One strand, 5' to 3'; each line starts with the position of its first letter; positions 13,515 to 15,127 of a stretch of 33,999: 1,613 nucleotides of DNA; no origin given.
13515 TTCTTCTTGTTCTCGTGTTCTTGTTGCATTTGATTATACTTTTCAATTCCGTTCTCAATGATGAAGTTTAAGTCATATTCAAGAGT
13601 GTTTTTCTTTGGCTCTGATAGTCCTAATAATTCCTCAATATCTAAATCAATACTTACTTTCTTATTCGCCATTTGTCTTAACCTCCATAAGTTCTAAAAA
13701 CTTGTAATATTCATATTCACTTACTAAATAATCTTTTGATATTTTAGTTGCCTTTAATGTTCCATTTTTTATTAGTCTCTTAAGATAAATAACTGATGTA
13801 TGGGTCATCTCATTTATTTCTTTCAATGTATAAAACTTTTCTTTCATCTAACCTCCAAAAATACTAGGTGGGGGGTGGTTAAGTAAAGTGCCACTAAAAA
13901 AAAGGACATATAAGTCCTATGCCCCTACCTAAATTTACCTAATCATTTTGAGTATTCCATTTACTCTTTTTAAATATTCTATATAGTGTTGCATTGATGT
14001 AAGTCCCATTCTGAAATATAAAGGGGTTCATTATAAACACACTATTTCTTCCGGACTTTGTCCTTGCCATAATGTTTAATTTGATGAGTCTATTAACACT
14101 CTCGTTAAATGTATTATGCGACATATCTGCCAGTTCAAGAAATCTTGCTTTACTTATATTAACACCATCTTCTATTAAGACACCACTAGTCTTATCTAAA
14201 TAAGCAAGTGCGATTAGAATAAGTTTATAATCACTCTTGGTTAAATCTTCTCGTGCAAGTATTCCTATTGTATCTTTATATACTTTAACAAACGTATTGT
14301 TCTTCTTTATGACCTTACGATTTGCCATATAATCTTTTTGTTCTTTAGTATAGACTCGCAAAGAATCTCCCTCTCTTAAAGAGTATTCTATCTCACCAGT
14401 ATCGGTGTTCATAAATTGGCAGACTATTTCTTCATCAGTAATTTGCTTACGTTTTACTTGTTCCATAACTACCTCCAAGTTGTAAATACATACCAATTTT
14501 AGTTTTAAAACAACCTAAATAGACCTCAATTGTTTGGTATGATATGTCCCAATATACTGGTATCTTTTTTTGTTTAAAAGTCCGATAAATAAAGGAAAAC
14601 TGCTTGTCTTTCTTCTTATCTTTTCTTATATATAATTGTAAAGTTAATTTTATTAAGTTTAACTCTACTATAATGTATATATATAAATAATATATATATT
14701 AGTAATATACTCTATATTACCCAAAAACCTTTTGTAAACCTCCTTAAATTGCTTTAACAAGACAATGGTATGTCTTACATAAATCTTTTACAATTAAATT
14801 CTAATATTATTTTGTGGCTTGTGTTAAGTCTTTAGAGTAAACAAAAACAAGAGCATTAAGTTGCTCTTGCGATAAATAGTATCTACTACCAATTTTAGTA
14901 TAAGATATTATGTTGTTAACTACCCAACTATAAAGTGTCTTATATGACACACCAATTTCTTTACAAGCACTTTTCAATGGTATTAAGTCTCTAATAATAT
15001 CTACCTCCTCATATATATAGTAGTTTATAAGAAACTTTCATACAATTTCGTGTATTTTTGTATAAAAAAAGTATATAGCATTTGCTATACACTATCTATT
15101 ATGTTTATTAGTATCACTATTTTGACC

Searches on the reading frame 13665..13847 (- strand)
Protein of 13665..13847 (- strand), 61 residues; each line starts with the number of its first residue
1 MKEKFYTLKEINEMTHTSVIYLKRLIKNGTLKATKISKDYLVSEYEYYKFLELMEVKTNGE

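Call 48: search_protein_families(library=pfam, proteins=[window:13665-13847:-], max_evalue=0.01)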
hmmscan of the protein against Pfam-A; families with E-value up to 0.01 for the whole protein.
window:13665-13847:- (61 aa): 1 family
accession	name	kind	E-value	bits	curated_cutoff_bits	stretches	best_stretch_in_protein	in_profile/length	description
PF12728.13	HTH_17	-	0.0012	19.6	27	1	5-44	1-40/51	Helix-turn-helix domain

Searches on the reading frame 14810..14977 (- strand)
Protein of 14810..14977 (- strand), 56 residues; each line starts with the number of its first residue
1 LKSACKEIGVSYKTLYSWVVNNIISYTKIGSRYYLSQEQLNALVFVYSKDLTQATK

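Call 48: search_protein_families(library=pfam, proteins=[window:14810-14977:-], max_evalue=0.01)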
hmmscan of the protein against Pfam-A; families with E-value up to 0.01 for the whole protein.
window:14810-14977:- (56 aa): 2 families
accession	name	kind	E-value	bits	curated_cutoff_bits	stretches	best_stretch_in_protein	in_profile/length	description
PF12728.13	HTH_17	-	3.3e-06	27.7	27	1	4-43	7-46/51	Helix-turn-helix domain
PF13518.12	HTH_28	-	0.0089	16.5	25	0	2-19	16-33/52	Helix-turn-helix domain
